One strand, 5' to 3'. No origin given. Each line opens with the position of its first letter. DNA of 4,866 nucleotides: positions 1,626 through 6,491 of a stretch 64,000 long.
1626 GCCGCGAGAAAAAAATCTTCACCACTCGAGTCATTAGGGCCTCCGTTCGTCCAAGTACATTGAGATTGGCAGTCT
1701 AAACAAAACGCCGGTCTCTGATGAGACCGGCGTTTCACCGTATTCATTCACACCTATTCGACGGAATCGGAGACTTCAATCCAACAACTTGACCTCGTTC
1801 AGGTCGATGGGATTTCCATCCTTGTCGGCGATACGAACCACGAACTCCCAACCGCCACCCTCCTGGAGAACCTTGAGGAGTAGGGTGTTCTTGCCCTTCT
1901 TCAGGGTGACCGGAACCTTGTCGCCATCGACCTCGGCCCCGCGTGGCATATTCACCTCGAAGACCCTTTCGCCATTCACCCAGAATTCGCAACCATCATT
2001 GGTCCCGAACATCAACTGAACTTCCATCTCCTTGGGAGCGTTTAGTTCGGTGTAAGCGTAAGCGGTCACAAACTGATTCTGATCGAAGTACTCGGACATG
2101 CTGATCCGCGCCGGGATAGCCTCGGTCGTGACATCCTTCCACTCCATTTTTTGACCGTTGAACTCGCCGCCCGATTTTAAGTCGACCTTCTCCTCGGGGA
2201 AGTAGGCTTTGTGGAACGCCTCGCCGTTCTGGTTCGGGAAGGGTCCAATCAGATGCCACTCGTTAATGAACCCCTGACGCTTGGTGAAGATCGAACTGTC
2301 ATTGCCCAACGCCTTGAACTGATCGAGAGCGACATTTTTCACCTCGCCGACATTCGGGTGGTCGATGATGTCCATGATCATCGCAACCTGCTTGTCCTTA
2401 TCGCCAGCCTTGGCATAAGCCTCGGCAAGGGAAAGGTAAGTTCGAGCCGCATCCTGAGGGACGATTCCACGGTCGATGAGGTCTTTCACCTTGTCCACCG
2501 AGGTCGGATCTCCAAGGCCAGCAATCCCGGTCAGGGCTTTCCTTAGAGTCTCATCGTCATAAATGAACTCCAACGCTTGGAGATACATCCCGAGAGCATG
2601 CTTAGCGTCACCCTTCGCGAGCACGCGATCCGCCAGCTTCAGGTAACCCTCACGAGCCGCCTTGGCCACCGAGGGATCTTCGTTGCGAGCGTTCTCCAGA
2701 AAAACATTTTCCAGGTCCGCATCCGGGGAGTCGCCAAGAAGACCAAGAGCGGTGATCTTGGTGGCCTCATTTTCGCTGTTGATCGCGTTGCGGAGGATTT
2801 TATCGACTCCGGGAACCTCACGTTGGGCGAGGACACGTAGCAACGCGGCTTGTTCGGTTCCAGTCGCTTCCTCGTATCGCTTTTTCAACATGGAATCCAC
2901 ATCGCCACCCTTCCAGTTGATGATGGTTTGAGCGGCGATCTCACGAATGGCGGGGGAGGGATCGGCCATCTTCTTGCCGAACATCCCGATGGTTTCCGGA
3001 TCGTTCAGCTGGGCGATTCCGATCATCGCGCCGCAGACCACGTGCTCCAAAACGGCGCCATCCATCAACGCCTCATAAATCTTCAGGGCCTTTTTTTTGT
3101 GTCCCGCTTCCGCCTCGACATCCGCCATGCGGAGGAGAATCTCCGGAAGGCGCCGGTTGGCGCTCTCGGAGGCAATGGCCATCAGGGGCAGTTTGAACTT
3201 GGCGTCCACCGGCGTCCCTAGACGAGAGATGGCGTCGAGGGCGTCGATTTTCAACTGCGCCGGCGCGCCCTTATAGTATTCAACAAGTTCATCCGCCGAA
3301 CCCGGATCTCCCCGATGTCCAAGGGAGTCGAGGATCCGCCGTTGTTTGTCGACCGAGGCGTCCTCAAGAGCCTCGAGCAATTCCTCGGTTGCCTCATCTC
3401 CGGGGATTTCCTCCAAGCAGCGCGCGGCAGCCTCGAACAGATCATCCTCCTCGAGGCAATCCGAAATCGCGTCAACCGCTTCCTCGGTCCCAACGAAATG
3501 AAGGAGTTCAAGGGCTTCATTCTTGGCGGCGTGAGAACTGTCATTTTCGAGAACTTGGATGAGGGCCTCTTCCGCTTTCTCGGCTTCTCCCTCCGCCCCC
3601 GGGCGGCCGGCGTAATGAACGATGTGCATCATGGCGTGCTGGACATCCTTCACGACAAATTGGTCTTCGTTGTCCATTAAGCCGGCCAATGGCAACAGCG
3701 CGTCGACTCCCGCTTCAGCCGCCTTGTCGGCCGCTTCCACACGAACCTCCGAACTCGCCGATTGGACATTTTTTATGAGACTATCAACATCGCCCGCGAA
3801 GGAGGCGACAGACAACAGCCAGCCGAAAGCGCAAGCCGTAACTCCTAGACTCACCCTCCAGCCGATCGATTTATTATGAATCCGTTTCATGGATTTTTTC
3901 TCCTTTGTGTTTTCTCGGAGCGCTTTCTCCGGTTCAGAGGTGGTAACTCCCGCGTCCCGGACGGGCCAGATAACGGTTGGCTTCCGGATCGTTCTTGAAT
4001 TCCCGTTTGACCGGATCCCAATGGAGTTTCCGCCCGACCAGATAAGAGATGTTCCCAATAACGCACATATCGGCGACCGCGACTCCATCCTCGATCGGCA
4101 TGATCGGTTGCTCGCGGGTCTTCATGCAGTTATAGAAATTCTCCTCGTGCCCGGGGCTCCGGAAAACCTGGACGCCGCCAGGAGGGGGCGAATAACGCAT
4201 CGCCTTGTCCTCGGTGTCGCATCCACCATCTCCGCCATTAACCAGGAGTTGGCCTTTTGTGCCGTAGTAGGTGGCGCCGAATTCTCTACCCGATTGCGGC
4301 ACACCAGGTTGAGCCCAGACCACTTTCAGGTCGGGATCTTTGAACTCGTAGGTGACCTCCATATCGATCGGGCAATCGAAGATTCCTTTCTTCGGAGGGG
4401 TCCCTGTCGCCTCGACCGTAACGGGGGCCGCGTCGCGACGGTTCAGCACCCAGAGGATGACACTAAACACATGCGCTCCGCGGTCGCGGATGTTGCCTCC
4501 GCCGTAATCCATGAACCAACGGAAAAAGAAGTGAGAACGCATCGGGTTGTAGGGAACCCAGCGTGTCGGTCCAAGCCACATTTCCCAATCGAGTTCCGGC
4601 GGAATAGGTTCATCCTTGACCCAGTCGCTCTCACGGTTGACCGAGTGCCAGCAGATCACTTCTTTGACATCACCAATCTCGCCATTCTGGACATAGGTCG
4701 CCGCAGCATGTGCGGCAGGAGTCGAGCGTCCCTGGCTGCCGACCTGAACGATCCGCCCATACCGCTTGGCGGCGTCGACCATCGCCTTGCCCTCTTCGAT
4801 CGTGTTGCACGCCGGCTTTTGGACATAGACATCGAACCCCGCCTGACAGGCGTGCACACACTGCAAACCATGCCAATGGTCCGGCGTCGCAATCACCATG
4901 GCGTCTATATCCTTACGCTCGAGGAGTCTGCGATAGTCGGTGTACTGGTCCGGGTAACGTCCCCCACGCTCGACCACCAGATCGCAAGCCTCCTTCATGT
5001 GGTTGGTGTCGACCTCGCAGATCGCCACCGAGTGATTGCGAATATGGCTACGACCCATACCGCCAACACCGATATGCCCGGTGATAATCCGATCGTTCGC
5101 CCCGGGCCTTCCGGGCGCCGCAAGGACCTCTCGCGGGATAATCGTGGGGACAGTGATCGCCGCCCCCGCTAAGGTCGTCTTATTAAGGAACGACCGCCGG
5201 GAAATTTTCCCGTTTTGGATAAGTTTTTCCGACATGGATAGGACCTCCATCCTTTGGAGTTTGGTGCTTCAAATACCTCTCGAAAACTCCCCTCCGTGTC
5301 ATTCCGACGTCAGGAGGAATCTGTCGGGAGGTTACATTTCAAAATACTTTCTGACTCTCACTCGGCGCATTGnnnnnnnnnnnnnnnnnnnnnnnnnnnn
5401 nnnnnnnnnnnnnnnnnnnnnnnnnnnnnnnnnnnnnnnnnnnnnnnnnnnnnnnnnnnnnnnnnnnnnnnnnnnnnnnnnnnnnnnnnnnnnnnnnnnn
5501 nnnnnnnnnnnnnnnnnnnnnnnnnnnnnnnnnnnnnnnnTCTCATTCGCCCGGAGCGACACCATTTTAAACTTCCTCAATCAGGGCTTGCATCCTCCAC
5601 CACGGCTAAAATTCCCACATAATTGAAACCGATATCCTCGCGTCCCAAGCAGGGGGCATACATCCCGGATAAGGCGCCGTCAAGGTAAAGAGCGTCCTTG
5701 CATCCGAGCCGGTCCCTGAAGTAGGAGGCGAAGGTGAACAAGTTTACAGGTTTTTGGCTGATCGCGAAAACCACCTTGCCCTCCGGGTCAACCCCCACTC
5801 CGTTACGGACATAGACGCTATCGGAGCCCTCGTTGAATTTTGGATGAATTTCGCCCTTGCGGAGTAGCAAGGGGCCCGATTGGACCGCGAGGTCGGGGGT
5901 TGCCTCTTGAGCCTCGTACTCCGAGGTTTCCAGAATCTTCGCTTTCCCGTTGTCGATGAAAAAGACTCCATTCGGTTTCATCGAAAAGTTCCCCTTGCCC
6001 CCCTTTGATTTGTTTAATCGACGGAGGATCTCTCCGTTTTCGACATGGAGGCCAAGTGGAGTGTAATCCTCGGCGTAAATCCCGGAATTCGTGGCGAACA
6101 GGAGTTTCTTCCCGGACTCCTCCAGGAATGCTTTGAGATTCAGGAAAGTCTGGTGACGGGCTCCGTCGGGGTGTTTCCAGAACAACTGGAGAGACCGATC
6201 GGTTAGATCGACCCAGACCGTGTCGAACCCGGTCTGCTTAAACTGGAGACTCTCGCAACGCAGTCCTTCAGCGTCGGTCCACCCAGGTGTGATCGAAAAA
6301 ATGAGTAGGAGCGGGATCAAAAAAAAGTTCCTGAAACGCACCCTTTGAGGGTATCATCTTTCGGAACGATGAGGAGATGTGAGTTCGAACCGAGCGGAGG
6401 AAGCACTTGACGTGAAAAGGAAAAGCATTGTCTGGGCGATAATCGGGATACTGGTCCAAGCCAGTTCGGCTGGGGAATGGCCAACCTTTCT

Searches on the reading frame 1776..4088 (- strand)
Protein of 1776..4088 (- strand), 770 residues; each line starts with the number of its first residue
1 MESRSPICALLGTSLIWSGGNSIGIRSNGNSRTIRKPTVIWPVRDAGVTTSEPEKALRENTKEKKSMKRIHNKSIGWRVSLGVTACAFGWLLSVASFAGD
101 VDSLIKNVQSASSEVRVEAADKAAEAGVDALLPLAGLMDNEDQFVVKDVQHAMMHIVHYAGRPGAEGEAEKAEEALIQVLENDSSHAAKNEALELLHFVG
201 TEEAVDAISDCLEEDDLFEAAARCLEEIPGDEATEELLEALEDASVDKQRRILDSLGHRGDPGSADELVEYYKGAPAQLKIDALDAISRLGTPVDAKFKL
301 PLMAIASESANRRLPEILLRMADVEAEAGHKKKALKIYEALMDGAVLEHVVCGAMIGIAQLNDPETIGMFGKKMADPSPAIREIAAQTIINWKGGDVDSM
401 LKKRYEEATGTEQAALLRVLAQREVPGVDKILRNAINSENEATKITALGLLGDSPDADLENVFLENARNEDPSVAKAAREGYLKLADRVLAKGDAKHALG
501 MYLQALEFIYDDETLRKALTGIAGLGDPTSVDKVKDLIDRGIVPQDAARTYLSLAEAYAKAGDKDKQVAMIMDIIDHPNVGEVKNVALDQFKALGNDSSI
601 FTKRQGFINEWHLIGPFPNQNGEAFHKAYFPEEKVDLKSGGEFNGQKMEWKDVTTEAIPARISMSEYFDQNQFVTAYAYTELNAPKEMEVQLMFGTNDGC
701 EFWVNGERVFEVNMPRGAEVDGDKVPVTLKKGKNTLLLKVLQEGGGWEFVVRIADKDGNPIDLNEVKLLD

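Call 49: search_protein_families(library=pfam, proteins=[window:1776-4088:-], max_evalue=0.0001)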
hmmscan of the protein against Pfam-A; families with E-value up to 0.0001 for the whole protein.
window:1776-4088:- (770 aa): 3 families
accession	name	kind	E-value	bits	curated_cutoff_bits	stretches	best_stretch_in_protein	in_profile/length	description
PF13646.12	HEAT_2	-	4.8e-20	72.1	27.7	1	220-286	19-86/88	HEAT repeats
PF03130.22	HEAT_PBS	-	9e-06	26.2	20.9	0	220-243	4-27/27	PBS lyase HEAT-like repeat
PF11838.14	ERAP1_C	-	2.9e-05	24.1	38.2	0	230-273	181-225/318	ERAP1-like C-terminal domain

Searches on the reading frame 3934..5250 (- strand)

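Call 49: search_protein_families(library=pfam, proteins=[window:3934-5250:-], max_evalue=0.0001)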
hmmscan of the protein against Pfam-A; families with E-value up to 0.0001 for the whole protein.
window:3934-5250:- (438 aa): 3 families
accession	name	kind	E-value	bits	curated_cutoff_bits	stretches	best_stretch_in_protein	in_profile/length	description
PF19051.5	GFO_IDH_MocA_C2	-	3.4e-26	92.7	23.3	1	208-437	40-253/254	Oxidoreductase family, C-terminal alpha/beta domain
PF01408.29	GFO_IDH_MocA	-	3.3e-15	57.3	24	1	60-171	6-119/120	Oxidoreductase family, NAD-binding Rossmann fold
PF22725.1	GFO_IDH_MocA_C3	-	8.3e-06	26.2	27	0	183-334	4-122/124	GFO/IDH/MocA C-terminal domain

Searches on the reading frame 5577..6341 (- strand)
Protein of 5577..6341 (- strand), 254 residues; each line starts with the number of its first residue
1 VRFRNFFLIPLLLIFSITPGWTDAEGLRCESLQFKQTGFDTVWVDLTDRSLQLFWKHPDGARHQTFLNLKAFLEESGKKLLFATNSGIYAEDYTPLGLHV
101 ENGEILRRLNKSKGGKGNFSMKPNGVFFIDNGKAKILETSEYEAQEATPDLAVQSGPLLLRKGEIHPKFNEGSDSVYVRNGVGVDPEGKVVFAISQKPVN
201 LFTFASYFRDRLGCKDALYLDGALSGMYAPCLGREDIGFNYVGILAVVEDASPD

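Call 49: search_protein_families(library=pfam, proteins=[window:5577-6341:-], max_evalue=0.0001)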
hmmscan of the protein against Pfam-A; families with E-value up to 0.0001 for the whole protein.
window:5577-6341:- (254 aa): 1 family
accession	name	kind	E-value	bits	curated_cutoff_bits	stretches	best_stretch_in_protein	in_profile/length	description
PF09992.14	NAGPA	-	3.2e-23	83.2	25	1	80-226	3-142/169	Phosphodiester glycosidase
